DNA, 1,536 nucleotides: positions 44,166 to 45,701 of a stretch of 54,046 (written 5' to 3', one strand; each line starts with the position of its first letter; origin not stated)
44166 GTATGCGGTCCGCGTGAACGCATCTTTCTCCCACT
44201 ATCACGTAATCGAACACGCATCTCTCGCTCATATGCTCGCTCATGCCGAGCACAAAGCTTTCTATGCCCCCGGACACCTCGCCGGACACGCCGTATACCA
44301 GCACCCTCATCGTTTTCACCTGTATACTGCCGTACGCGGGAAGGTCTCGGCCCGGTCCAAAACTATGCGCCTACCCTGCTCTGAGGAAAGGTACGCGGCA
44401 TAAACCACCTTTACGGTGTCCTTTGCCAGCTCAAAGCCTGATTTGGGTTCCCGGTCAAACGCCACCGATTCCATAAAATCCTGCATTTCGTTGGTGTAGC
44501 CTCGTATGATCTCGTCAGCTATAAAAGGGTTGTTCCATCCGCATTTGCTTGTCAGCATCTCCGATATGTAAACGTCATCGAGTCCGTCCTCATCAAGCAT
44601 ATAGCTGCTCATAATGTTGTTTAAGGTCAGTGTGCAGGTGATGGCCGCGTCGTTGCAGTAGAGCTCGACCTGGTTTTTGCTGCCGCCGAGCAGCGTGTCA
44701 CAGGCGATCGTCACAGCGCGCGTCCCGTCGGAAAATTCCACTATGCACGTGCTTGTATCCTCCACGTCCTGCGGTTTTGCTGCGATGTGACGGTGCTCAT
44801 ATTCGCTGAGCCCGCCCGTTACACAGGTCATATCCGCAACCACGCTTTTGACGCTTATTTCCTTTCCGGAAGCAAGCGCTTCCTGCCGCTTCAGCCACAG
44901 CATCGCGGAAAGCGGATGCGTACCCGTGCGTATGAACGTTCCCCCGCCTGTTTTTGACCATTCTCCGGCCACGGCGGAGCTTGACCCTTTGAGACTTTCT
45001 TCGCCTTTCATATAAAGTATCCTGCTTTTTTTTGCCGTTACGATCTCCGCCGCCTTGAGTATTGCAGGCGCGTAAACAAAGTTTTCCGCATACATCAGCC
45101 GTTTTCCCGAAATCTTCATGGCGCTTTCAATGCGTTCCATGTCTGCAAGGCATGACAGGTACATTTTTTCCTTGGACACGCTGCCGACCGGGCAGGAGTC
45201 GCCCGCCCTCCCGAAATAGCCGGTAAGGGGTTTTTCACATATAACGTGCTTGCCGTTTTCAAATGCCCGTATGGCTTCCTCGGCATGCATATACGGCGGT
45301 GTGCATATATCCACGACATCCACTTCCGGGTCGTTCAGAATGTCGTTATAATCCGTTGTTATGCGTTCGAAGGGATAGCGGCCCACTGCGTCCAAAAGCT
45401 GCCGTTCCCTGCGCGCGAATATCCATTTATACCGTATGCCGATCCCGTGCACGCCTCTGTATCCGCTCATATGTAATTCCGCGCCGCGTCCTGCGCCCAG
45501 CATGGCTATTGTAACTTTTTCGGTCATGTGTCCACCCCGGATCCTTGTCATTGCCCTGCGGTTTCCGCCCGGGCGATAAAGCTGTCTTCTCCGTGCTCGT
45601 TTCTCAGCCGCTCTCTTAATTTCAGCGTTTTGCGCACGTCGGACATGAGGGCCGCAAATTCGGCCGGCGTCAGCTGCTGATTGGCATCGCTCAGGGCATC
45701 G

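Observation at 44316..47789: ATP-grasp ligase + type I-beta DAHP synthase + Gfo/Idh/MocA oxidoreductase embedded inside the polysaccharide operon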

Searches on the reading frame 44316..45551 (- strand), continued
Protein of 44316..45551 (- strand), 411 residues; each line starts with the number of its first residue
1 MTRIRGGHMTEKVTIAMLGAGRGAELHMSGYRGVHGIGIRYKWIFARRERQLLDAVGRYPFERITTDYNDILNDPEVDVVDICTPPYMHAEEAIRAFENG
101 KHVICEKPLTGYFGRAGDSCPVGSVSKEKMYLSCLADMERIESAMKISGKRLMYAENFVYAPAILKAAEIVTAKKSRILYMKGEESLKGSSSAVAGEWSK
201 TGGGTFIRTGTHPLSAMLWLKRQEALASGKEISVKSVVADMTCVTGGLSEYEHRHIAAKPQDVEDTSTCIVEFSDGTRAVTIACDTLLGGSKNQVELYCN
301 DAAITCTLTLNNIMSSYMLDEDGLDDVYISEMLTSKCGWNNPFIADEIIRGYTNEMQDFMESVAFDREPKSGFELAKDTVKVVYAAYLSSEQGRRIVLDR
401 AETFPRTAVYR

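Call 76: search_dna_similar(query=window:44316-45551:-, collection=plasmids, mode=protein, max_evalue=1e-40, max_rows=15)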
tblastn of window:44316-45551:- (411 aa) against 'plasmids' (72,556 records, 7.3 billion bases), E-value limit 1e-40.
Records with a match: 1; places in all: 1; records where one place covers at least 80% of the query: 1.
Best place of each record, by identity: <60% 1.
By first word of the organism name: Microvirga 1.
By predicted mobility (MOB-suite, as given by PLSDB): non-mobilizable 1.
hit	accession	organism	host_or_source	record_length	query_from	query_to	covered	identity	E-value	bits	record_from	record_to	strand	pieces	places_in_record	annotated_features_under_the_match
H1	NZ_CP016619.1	Microvirga ossetica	Vicia alpestris,cell culture,nodules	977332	7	398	95%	36.4%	3e-70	247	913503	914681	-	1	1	Gfo/Idh/MocA family oxidoreductase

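Call 77: search_solved_structures(query=L051:8825-9871:+, max_evalue=1)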
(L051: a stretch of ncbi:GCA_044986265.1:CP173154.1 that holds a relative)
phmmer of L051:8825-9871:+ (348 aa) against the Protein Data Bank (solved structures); distinct sequences matched with E-value up to 1: 0.

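Call 82: list_cluster_members(proteins=[P0216, P0206, P0218, P0300, P0159])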
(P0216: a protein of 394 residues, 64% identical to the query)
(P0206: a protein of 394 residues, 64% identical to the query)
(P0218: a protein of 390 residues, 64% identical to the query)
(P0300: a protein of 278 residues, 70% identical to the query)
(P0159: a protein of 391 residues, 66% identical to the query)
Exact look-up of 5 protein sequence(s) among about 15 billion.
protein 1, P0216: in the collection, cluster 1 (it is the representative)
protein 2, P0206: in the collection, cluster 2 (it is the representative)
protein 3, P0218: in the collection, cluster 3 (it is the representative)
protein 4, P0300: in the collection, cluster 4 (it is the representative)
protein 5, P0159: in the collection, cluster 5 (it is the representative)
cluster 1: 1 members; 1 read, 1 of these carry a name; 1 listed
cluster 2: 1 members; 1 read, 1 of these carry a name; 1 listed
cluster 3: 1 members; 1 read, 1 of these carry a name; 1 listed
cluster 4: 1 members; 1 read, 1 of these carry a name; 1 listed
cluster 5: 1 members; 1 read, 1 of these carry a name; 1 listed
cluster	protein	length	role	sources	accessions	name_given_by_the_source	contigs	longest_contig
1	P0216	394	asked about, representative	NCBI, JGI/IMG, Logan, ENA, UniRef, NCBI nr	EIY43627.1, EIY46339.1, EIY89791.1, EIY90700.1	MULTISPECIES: Gfo/Idh/MocA family protein [Bacteroides] | predicted dehydrogenase | Uncharacterized protein n=4 Tax=Bacteria TaxID=2 RepID=I9ASS6_BACFG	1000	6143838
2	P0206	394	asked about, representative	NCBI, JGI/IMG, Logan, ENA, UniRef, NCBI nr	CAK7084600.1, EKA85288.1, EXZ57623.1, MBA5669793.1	Gfo/Idh/MocA family oxidoreductase [Bacteroides fragilis] | predicted dehydrogenase | Gfo/Idh/MocA family oxidoreductase n=1 Tax=Bacteroides fragilis TaxID=817 ...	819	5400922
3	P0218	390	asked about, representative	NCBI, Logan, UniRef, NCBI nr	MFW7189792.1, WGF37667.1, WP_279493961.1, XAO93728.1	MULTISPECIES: Gfo/Idh/MocA family oxidoreductase [Lysinibacillus] | Gfo/Idh/MocA family oxidoreductase n=1 Tax=Lysinibacillus capsici TaxID=2115968 ... | Gfo/Idh/MocA family oxidoreductase [Lysinibacillus capsici]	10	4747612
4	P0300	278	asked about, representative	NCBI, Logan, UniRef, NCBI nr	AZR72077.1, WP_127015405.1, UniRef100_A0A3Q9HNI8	3-deoxy-7-phosphoheptulonate synthase [Anoxybacter fermentans] | 3-deoxy-7-phosphoheptulonate synthase n=1 Tax=Anoxybacter fermentans TaxID=1323375 ...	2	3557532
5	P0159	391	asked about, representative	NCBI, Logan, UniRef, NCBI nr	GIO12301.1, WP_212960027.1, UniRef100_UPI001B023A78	dehydrogenase [Cohnella xylanilytica] | Gfo/Idh/MocA family protein n=1 Tax=Cohnella xylanilytica TaxID=557555 RepID=UPI001B023A78 | Gfo/Idh/MocA family oxidoreductase [Cohnella xylanilytica]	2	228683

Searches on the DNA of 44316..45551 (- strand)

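Call 75: search_dna_similar(query=window:44316-45551:-, collection=ecoli_genomes, mode=distant, max_evalue=0.001, max_rows=10)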
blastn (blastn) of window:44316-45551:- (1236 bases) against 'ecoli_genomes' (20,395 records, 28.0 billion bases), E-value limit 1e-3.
No match.
